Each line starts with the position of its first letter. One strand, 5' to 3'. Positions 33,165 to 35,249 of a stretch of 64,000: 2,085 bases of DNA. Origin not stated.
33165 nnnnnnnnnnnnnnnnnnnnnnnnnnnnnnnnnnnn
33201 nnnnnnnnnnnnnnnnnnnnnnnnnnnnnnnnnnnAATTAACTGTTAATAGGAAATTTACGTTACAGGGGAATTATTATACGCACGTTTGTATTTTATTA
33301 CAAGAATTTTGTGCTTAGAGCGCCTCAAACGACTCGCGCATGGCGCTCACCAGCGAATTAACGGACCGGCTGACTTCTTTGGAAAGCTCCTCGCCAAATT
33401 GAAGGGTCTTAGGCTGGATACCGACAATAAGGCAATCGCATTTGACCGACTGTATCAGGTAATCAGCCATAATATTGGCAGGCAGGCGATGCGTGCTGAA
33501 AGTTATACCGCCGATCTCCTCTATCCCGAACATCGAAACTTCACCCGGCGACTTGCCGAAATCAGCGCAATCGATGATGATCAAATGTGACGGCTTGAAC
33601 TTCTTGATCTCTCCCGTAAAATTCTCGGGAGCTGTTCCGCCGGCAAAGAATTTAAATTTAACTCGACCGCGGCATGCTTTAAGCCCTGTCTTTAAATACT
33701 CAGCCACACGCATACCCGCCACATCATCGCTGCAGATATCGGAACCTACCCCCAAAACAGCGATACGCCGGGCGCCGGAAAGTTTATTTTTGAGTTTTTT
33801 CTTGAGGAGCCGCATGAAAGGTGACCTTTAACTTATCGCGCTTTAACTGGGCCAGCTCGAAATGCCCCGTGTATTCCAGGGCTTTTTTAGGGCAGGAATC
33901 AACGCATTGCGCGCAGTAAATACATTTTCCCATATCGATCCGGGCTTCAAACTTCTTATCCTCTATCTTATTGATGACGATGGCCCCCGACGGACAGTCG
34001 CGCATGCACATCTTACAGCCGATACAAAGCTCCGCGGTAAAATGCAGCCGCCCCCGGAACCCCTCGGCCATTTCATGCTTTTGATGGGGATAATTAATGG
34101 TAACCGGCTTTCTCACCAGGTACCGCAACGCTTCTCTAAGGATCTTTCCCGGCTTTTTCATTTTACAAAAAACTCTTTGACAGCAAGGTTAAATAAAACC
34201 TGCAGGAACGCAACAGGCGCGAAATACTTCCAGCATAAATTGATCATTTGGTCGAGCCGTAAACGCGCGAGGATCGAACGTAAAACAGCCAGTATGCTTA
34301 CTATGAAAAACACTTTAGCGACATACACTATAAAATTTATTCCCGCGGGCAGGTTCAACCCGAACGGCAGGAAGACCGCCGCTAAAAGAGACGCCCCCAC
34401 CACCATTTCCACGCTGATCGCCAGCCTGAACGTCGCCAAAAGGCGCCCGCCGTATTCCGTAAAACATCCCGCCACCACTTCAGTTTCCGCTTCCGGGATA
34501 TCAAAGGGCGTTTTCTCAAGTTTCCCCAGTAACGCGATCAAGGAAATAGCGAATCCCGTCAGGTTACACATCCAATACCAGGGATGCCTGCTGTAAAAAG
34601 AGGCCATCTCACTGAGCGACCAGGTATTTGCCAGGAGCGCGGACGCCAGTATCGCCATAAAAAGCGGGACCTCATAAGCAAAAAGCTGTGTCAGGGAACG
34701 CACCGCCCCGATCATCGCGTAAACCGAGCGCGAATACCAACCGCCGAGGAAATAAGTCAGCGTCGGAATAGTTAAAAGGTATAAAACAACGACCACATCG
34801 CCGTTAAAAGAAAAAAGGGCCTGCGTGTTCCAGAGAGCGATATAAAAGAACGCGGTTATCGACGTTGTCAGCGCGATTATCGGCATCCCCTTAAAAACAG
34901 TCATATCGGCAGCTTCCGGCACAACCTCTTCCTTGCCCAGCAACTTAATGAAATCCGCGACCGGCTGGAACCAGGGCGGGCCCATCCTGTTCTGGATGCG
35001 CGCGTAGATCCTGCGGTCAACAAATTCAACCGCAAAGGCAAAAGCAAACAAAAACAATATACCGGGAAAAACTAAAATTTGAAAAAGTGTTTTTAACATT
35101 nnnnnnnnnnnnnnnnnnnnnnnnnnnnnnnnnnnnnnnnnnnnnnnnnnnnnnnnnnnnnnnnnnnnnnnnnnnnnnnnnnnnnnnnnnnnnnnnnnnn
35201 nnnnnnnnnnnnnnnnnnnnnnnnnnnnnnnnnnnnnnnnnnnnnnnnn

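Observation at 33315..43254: Complex-I-like [NiFe] hydrogenase operon with a full set of 11 Nuo-homologous subunits and intact Ni-Fe ligands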

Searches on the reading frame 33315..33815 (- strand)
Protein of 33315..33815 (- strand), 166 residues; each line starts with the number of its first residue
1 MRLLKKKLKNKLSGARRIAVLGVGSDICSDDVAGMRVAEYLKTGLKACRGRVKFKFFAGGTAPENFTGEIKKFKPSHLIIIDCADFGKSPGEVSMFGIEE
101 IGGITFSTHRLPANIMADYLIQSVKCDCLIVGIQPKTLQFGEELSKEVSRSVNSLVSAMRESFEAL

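Call 6: search_protein_families(library=pfam, proteins=[window:33315-33815:-], max_evalue=0.001)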
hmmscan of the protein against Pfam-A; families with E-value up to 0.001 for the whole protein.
window:33315-33815:- (166 aa): 1 family
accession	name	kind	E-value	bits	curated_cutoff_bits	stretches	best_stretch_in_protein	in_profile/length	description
PF01750.23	HycI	-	5.4e-18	65.5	23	1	36-158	2-126/130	Hydrogenase maturation protease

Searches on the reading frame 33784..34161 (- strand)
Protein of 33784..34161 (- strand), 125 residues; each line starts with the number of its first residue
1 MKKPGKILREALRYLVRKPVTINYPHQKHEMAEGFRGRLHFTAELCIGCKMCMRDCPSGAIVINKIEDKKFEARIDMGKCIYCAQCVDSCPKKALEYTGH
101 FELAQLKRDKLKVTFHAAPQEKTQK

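Call 6: search_protein_families(library=pfam, proteins=[window:33784-34161:-], max_evalue=0.001)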
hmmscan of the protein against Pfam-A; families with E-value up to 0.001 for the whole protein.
window:33784-34161:- (125 aa): 12 families
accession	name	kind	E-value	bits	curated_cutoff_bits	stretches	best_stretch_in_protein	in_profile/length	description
PF00037.32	Fer4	-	1.7e-13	50.2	21.1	2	74-96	2-24/24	4Fe-4S binding domain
PF12838.12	Fer4_7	-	1.1e-11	45.4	27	1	46-94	2-52/52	4Fe-4S dicluster domain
PF13237.11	Fer4_10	-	4.3e-11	43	25.5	1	42-91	5-53/53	4Fe-4S dicluster domain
PF12837.12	Fer4_6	-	1.3e-10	41.1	25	1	40-61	3-24/24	4Fe-4S binding domain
PF13187.11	Fer4_9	-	3.8e-10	40.1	27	1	46-94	2-51/52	4Fe-4S dicluster domain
PF14697.11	Fer4_21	-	8.4e-10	39.1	35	2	73-96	1-24/59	4Fe-4S dicluster domain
PF13484.11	Fer4_16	-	3.2e-09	37.9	30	1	79-109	1-32/66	4Fe-4S double cluster binding domain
PF12800.12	Fer4_4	-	1.5e-06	28.5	24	0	44-59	2-17/17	4Fe-4S binding domain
PF12797.12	Fer4_2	-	5.1e-06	26.6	24.5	0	40-58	4-22/22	4Fe-4S binding domain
PF13183.11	Fer4_8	-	1.7e-05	25.7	27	0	39-59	47-67/68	4Fe-4S dicluster domain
PF13534.11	Fer4_17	-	2.5e-05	25.2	22.2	0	46-77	2-31/61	4Fe-4S dicluster domain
PF12798.12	Fer4_3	-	0.00075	20.6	27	0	80-94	1-15/15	4Fe-4S binding domain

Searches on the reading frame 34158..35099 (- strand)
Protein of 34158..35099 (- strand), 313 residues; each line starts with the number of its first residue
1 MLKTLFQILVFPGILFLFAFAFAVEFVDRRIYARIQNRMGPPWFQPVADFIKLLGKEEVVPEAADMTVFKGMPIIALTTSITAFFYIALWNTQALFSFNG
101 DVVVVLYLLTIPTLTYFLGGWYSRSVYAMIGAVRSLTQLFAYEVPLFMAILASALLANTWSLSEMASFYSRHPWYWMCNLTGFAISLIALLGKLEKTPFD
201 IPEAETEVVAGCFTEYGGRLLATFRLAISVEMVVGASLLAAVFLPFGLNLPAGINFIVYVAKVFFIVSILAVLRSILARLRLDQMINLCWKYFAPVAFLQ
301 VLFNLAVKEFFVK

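Call 3: search_protein_families(library=pfam, proteins=[window:34158-35099:-], max_evalue=0.01)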
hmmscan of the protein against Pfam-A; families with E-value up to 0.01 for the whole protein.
window:34158-35099:- (313 aa): 1 family
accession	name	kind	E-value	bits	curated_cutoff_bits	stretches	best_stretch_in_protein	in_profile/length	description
PF00146.26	NADHdh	-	4.2e-75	253.3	27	1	15-303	9-296/298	NADH dehydrogenase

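Call 4: search_protein_families(library=ncbifam, proteins=[window:34158-35099:-], max_evalue=0.01)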
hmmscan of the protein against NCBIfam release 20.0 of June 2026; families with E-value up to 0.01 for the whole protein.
window:34158-35099:- (313 aa): 7 families
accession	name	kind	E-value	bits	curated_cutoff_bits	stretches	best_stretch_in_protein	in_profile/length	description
NF004741.0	PRK06076.1-2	equivalog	4.6e-62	210.2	305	1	4-309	20-334/337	NADH-quinone oxidoreductase subunit NuoH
NF004743.0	PRK06076.1-4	equivalog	1.5e-45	155.9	494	1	16-305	26-339/433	NADH-quinone oxidoreductase subunit NuoH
NF040610.1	F420_dehyd_FpoH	exception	1.6e-43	149.3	475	1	15-307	21-335/339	F420H2 dehydrogenase subunit FpoH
NF004745.0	PRK06076.1-6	equivalog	2.2e-43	148.8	450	1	14-310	24-335/341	NADH-quinone oxidoreductase subunit NuoH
NF004740.0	PRK06076.1-1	equivalog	1.3e-41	143.2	399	1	14-306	22-318/325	NADH-quinone oxidoreductase subunit NuoH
NF004744.0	PRK06076.1-5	equivalog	3.1e-39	135.2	542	2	13-255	34-287/372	NADH-quinone oxidoreductase subunit NuoH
NF004742.0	PRK06076.1-3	equivalog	1.5e-33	116.5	531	1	4-302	24-342/356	NADH-quinone oxidoreductase subunit NuoH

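Call 35: search_solved_structures(query=window:34158-35099:-, max_evalue=1e-10)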
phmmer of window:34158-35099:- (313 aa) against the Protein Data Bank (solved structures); distinct sequences matched with E-value up to 1e-10: 35.
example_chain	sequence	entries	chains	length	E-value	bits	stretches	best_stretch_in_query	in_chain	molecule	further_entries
6cfw_M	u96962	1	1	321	1.2e-39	139.8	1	17-295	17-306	Mbh13 NADH dehydrogenase subunit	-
4he8_H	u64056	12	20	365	7.7e-37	130.6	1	6-304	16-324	NADH-quinone oxidoreductase subunit 8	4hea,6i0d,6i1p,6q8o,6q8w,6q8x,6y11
7eu3_A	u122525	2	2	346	6.4e-33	117.7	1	17-303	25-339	NAD(P)H-quinone oxidoreductase subunit 1, chloroplastic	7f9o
9grx_A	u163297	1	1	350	2.6e-32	115.7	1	5-260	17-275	NAD(P)H-quinone oxidoreductase subunit 1, chloroplastic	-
6hum_A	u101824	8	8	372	3e-32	115.5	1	22-257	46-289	NAD(P)H-quinone oxidoreductase subunit 1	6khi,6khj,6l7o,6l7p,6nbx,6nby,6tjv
6nbq_A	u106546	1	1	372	3e-32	115.5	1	22-257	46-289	NdhA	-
7wff_A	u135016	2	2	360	3.6e-32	115.3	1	9-306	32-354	NAD(P)H-quinone oxidoreductase subunit 1, chloroplastic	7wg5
8e9g_H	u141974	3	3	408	7.1e-32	114.3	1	15-303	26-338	NADH-quinone oxidoreductase subunit H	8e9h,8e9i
7nyh_H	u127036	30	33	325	5.3e-28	101.6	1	14-307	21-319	NADH-quinone oxidoreductase subunit H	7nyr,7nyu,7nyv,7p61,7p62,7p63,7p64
9ti4_s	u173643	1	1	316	7.1e-28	101.2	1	16-302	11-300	NADH-ubiquinone oxidoreductase chain 1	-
9cwt_s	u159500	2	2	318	7.5e-28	101.1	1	12-302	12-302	NADH-ubiquinone oxidoreductase chain 1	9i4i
8qby_H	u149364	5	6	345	1.4e-27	100.2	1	14-301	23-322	NADH-quinone oxidoreductase subunit H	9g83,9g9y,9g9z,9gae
5xtc_s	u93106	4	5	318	1.7e-27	100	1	12-305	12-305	NADH-ubiquinone oxidoreductase chain 1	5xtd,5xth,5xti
5gpn_e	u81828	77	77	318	5.5e-27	98.3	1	15-305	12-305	NADH-ubiquinone oxidoreductase chain 1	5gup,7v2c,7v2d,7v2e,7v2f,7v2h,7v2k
7a23_H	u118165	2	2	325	5.7e-27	98.2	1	16-301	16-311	Nad1m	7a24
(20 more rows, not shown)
